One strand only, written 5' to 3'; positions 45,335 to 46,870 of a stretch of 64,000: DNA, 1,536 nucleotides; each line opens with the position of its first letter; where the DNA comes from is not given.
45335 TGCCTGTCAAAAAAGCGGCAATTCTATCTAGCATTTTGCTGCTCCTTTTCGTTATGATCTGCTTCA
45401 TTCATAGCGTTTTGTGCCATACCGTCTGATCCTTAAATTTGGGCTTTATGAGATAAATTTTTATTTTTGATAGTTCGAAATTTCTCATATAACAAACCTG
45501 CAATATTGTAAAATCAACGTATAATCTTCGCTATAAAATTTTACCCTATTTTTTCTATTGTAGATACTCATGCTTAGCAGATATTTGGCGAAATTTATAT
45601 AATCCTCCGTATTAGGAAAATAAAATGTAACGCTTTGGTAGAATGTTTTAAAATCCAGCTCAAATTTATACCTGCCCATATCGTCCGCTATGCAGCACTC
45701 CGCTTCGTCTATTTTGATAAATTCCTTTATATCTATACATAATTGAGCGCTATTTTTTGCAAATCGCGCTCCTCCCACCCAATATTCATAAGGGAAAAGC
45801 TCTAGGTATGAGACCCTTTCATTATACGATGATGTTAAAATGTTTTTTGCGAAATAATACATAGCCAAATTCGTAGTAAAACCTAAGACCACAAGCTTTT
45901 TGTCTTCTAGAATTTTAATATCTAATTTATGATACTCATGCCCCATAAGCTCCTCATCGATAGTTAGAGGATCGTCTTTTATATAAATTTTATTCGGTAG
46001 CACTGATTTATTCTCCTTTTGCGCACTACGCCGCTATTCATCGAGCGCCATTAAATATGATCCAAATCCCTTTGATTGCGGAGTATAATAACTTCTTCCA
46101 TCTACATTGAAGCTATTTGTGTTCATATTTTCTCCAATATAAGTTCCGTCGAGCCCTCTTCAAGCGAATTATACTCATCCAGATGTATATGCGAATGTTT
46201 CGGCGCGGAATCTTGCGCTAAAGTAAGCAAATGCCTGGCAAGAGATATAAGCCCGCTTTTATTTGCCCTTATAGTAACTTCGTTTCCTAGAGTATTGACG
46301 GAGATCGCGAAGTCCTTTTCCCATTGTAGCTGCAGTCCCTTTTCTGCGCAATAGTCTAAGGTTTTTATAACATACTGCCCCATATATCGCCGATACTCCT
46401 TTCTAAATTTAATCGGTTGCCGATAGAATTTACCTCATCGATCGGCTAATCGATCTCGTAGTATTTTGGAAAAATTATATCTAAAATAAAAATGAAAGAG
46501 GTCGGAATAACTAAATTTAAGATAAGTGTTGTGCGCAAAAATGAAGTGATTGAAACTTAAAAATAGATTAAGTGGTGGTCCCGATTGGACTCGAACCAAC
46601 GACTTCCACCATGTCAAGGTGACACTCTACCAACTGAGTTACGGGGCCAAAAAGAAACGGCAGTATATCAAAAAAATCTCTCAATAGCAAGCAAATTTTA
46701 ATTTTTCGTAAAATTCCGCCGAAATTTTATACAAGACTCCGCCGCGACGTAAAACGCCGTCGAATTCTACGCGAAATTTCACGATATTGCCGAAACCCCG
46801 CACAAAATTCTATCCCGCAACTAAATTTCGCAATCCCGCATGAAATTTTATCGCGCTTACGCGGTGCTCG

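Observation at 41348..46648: Low-GC, integrase-less island next to tRNA-Val, filled with small co-directional unknown ORFs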

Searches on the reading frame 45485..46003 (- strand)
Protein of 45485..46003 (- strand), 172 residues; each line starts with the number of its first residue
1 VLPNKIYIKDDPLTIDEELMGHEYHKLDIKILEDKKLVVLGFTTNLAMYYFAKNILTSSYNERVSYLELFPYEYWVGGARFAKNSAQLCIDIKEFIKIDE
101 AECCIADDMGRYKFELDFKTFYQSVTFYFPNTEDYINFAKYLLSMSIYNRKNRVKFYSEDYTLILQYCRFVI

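Call 7: search_protein_families(library=pfam, max_evalue=1, proteins=[window:45485-46003:-])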
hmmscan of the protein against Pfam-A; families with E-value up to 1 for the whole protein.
window:45485-46003:- (172 aa): 0 families

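Call 8: search_protein_families(library=ncbifam, max_evalue=1, proteins=[window:45485-46003:-])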
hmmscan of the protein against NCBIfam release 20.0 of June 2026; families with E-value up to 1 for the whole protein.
window:45485-46003:- (172 aa): 0 families

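Call 21: search_protein_families(library=padloc, max_evalue=0.1, proteins=[window:45485-46003:-])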
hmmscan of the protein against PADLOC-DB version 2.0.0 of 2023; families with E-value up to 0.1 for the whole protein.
window:45485-46003:- (172 aa): 0 families

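Call 22: search_protein_families(library=phrogs, max_evalue=0.1, proteins=[window:45485-46003:-])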
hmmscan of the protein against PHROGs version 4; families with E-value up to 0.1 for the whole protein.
window:45485-46003:- (172 aa): 0 families

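Call 24: find_homologous_proteins(query=window:45485-46003:-, max_evalue=0.001)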
Query window:45485-46003:- (172 aa): 10 proteins with E <= 0.001 among 55 candidates.
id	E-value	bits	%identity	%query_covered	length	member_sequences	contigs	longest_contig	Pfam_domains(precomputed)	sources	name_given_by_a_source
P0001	4.4e-98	344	92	100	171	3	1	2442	-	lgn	-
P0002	2.9e-97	342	91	100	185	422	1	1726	-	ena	-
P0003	9.8e-97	340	92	100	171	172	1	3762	-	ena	-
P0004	3.1e-96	338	90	100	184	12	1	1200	-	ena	-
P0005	5.2e-81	289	83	100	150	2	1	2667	-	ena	-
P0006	5.0e-66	240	87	75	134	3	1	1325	-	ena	-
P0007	1.4e-61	226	89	66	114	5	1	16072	-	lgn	-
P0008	5.2e-45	172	84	56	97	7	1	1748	-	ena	-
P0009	2.2e-40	157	96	44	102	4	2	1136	-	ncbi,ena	-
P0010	1.2e-21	96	79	37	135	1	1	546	-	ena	-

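Call 38: find_encoding_contigs(protein=P0007, flank=10000, max_places=4)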
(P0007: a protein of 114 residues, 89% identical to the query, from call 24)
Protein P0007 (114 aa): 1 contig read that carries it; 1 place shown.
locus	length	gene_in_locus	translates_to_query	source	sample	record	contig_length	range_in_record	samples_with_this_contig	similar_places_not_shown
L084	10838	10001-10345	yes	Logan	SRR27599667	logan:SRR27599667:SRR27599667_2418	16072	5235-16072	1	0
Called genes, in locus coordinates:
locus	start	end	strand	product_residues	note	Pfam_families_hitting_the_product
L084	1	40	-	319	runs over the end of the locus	-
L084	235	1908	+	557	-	PF00920:ILVD_EDD_N, PF24877:ILV_EDD_C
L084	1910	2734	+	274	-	-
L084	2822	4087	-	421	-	PF00330:Aconitase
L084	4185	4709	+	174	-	PF14512:TM1586_NiRdase (weak), PF00881:Nitroreductase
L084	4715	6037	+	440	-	PF05833:NFACT_N, PF05670:NFACT-R_1, PF18297:NFACT-R_2 (weak)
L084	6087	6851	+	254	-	PF01148:CTP_transf_1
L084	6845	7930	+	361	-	PF02670:DXP_reductoisom, PF08436:DXP_redisom_C, PF13288:DXPR_C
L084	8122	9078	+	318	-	PF11335:DUF3137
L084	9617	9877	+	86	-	PF15566:Imm32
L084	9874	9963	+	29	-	-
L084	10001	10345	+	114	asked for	-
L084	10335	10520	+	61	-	-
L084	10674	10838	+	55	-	?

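Call 48: predict_structure(alignment_id=A4)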
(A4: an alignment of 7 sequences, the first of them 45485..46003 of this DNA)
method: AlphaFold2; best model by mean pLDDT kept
length: 172 residues; sequences in the alignment: 7
mean_pLDDT: 48.1   pTM: 0.38
mean pLDDT of the five models: 48.1, 44.6, 38.8, 36.2, 34.3
residues with pLDDT >= 90: 0; 70-90: 0; 50-70: 101; < 50: 71
segments of 3 or more residues with pLDDT < 50: 1-24, 39-41, 77-79, 99-121, 146-150, 168-172
pLDDT, mean of each block of 10 residues (from residue 1): 26 36 49 52 51 52 54 51 54 54 36 40 55 57 51 55 48 25
secondary structure, 60 per line:
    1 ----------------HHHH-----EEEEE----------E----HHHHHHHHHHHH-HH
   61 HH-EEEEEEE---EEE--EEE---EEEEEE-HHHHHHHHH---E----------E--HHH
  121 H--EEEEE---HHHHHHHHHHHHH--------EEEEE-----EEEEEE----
elements in order: H17-20 E26-30 H46-57 H59-62 E64-70 E74-76 E79-81 E85-90 H92-100 H118-121 E124-128 H132-144 E153-157 E163-168

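Call 71: find_related_loci(query=window:45485-46003:-, collection=viral_contigs, flank=5000)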
Query window:45485-46003:- (172 aa) in viral_contigs; peptide patterns used: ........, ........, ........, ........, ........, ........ (x = any residue, [..] = any of these).
5 stretches matched a pattern, but none encodes a relative of the query by tblastn (E <= 1e-3).

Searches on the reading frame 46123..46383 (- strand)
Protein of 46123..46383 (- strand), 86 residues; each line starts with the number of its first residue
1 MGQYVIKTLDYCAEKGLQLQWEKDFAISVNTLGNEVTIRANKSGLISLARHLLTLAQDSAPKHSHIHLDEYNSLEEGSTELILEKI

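Call 7: search_protein_families(library=pfam, max_evalue=1, proteins=[window:46123-46383:-])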
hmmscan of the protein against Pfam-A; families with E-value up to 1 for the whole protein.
window:46123-46383:- (86 aa): 1 family
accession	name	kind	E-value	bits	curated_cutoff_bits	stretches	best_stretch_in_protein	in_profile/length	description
PF15566.12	Imm32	-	3.9e-18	65.6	27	1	35-85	1-53/54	Immunity protein 32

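Call 8: search_protein_families(library=ncbifam, max_evalue=1, proteins=[window:46123-46383:-])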
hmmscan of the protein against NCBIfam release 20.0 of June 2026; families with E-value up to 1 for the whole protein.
window:46123-46383:- (86 aa): 1 family
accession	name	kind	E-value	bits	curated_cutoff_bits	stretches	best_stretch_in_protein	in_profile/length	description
NF047372.1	FlcA_NTERM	equivalog_domain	0.15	12.2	28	1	24-42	9-27/39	periplasmic-type flagellar collar protein FlcA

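Call 13: find_encoding_contigs(protein=window:46123-46383:-, flank=10000, max_places=10)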
Protein window:46123-46383:- (86 aa): 13 contigs read that carry it; 6 places shown.
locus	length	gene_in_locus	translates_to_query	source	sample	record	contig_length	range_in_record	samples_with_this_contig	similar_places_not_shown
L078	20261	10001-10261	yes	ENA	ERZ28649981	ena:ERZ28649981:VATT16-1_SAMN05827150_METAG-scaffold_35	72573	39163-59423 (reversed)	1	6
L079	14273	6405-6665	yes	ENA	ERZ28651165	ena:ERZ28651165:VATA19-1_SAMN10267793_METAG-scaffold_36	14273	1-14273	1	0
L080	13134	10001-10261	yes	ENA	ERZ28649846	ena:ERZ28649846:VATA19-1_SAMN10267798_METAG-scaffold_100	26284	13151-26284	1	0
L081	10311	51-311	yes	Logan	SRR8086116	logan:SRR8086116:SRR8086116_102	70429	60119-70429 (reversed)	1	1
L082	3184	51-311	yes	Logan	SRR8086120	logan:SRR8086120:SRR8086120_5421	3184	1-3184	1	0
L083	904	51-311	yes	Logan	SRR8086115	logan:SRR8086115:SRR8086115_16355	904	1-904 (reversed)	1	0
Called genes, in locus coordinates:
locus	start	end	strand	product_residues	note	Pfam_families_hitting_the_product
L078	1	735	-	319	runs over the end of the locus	-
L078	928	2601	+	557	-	PF00920:ILVD_EDD_N, PF24877:ILV_EDD_C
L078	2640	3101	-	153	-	-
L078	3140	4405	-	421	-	PF00330:Aconitase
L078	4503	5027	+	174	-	PF14512:TM1586_NiRdase (faint), PF00881:Nitroreductase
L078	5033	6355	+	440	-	PF05833:NFACT_N, PF05670:NFACT-R_1, PF18297:NFACT-R_2 (weak)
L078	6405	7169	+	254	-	PF01148:CTP_transf_1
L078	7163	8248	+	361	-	PF02670:DXP_reductoisom, PF08436:DXP_redisom_C, PF13288:DXPR_C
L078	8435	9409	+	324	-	PF11335:DUF3137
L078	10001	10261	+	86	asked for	PF15566:Imm32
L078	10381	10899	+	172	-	-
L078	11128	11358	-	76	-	-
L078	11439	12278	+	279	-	-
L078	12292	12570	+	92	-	-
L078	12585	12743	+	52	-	-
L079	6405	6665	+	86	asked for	PF15566:Imm32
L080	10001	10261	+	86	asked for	PF15566:Imm32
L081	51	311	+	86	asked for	PF15566:Imm32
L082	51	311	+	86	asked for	PF15566:Imm32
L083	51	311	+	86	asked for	PF15566:Imm32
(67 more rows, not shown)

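Call 21: search_protein_families(library=padloc, max_evalue=0.1, proteins=[window:46123-46383:-])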
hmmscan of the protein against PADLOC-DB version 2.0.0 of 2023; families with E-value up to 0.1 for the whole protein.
window:46123-46383:- (86 aa): 0 families

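Call 22: search_protein_families(library=phrogs, max_evalue=0.1, proteins=[window:46123-46383:-])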
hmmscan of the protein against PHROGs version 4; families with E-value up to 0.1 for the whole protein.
window:46123-46383:- (86 aa): 0 families

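Call 63: list_cluster_members(proteins=[window:46123-46383:-, window:45485-46003:-, window:44106-44945:-, window:42582-43064:-, window:41516-42073:-, window:39971-41311:+, window:46975-47955:-, window:48136-49221:-])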
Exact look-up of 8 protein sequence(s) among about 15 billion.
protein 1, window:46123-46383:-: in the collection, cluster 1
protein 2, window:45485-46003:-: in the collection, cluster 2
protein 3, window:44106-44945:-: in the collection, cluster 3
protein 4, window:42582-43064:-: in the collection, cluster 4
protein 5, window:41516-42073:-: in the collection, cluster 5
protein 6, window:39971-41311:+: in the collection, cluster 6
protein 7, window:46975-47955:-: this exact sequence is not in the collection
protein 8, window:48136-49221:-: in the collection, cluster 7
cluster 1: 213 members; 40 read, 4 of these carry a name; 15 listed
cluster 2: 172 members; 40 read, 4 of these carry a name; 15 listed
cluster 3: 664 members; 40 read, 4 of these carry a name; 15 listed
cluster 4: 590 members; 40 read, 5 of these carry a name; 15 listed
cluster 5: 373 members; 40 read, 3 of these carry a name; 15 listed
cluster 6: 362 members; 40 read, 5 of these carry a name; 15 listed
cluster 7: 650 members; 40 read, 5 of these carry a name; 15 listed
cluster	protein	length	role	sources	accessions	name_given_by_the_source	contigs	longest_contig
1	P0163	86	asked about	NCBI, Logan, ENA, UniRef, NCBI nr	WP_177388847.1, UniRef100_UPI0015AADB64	hypothetical protein [uncultured Campylobacter sp.] | Imm32 family immunity protein n=1 Tax=uncultured Campylobacter sp. TaxID=218934 ...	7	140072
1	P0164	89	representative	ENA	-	-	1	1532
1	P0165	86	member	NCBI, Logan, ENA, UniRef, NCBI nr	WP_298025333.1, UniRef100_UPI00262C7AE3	hypothetical protein [uncultured Campylobacter sp.] | Imm32 family immunity protein n=1 Tax=uncultured Campylobacter sp. TaxID=218934 ...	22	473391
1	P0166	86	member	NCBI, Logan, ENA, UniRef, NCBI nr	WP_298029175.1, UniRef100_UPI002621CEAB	hypothetical protein [uncultured Campylobacter sp.] | Imm32 family immunity protein n=1 Tax=uncultured Campylobacter sp. TaxID=218934 ...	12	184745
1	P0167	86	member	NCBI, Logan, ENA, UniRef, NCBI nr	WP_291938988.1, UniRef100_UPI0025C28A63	hypothetical protein [Campylobacter sp.] | Imm32 family immunity protein n=1 Tax=Campylobacter sp. TaxID=205 RepID=UPI0025C28A63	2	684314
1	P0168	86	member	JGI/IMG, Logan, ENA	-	-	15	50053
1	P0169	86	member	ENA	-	-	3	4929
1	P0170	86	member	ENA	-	-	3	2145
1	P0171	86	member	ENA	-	-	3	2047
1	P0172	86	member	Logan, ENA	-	-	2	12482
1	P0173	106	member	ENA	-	-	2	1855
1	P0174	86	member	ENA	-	-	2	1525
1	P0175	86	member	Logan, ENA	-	-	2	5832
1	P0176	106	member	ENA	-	-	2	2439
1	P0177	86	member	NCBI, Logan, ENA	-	-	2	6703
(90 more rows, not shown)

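Call 73: find_related_loci(query=window:46123-46383:-, collection=metagenome_contigs, flank=10000)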
Query window:46123-46383:- (86 aa) in metagenome_contigs; peptide patterns used: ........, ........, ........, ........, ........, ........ (x = any residue, [..] = any of these).
600 stretches matched a pattern (row limit reached: there are more); 261 encode a relative of the query (tblastn E <= 1e-3); the best 80 are kept; 80 distinct loci.
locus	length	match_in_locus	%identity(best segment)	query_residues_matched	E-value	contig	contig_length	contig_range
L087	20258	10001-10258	98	1-86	1e-53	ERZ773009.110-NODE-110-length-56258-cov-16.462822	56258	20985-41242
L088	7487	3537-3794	98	1-86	3e-53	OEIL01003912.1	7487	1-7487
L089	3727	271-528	95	1-86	1e-52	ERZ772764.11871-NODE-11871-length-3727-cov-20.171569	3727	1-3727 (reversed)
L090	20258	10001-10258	97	1-86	5e-53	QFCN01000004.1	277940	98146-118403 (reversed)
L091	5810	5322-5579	97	1-86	6e-53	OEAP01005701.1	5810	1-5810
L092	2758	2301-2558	95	1-86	3e-52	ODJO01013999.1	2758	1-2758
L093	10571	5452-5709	95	1-86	3e-52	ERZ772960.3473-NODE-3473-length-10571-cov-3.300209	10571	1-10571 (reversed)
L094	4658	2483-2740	95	1-86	2e-52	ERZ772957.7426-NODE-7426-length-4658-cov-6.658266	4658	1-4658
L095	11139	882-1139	95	1-86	3e-52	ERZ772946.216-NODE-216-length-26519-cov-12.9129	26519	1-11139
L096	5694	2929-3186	95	1-86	3e-52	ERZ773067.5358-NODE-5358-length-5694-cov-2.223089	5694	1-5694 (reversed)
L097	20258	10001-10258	95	1-86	2e-52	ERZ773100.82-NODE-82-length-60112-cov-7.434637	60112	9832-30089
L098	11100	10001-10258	95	1-86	6e-52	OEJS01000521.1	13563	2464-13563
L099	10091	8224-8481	95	1-86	6e-52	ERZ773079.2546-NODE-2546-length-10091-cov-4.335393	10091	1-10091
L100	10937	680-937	93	1-86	4e-51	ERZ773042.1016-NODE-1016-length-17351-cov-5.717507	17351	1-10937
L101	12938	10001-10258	94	1-86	7e-51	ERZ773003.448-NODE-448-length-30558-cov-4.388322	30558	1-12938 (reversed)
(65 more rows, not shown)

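Call 85: search_protein_families(library=pfam, alignment_id=A6, max_evalue=0.0001)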
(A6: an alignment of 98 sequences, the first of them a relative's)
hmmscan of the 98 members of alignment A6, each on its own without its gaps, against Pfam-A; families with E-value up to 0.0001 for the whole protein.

A. member 1, L134:8881-9783:+ (300 aa): 0 families

B. families by the number of members that match (of 98 scanned): 49 families (the first 25 are shown)
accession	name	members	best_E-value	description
PF05593.20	RHS_repeat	3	1.2e-15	RHS Repeat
PF01527.26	HTH_Tnp_1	3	6.7e-12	Transposase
PF13683.12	rve_3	2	1.2e-14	Integrase core domain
PF13518.12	HTH_28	2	1.6e-07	Helix-turn-helix domain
PF13022.12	HTH_Tnp_1_2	2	1.5e-05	Helix-turn-helix of insertion element transposase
PF05167.17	DUF711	1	9.2e-194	Uncharacterised ACR (DUF711)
PF00135.34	COesterase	1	1e-86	Carboxylesterase family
PF13201.12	PCMD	1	2.4e-74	Putative carbohydrate metabolism domain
PF15601.11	Imm70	1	3.3e-48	Immunity protein 70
PF12631.12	MnmE_helical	1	6.3e-45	MnmE helical domain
PF10396.14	TrmE_N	1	5.2e-41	GTP-binding protein TrmE N-terminus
PF13568.12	OMP_b-brl_2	1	1.6e-35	Outer membrane protein beta-barrel domain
PF15580.11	Imm53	1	1.3e-32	Immunity protein 53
PF00466.25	Ribosomal_L10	1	5.7e-28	Ribosomal protein L10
PF01926.29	MMR_HSR1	1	3.3e-27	50S ribosome-binding GTPase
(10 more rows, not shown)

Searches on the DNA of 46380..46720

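Call 49: search_rna_families(source=window, start=46380, end=46720, threshold=evalue, max_evalue=0.01, show_alignments=2)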
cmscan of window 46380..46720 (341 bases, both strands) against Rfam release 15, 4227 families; matches with E-value up to 0.01: 2.
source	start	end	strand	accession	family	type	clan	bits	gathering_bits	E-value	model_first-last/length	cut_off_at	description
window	46464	46611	+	RF02194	HPnc0260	Gene; antisense;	-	65.4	59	7.5e-08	1-156/156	no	Bacterial antisense RNA HPnc0260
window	46576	46648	-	RF00005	tRNA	Gene; tRNA;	CL00001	62.1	29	2.4e-13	1-71/71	no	tRNA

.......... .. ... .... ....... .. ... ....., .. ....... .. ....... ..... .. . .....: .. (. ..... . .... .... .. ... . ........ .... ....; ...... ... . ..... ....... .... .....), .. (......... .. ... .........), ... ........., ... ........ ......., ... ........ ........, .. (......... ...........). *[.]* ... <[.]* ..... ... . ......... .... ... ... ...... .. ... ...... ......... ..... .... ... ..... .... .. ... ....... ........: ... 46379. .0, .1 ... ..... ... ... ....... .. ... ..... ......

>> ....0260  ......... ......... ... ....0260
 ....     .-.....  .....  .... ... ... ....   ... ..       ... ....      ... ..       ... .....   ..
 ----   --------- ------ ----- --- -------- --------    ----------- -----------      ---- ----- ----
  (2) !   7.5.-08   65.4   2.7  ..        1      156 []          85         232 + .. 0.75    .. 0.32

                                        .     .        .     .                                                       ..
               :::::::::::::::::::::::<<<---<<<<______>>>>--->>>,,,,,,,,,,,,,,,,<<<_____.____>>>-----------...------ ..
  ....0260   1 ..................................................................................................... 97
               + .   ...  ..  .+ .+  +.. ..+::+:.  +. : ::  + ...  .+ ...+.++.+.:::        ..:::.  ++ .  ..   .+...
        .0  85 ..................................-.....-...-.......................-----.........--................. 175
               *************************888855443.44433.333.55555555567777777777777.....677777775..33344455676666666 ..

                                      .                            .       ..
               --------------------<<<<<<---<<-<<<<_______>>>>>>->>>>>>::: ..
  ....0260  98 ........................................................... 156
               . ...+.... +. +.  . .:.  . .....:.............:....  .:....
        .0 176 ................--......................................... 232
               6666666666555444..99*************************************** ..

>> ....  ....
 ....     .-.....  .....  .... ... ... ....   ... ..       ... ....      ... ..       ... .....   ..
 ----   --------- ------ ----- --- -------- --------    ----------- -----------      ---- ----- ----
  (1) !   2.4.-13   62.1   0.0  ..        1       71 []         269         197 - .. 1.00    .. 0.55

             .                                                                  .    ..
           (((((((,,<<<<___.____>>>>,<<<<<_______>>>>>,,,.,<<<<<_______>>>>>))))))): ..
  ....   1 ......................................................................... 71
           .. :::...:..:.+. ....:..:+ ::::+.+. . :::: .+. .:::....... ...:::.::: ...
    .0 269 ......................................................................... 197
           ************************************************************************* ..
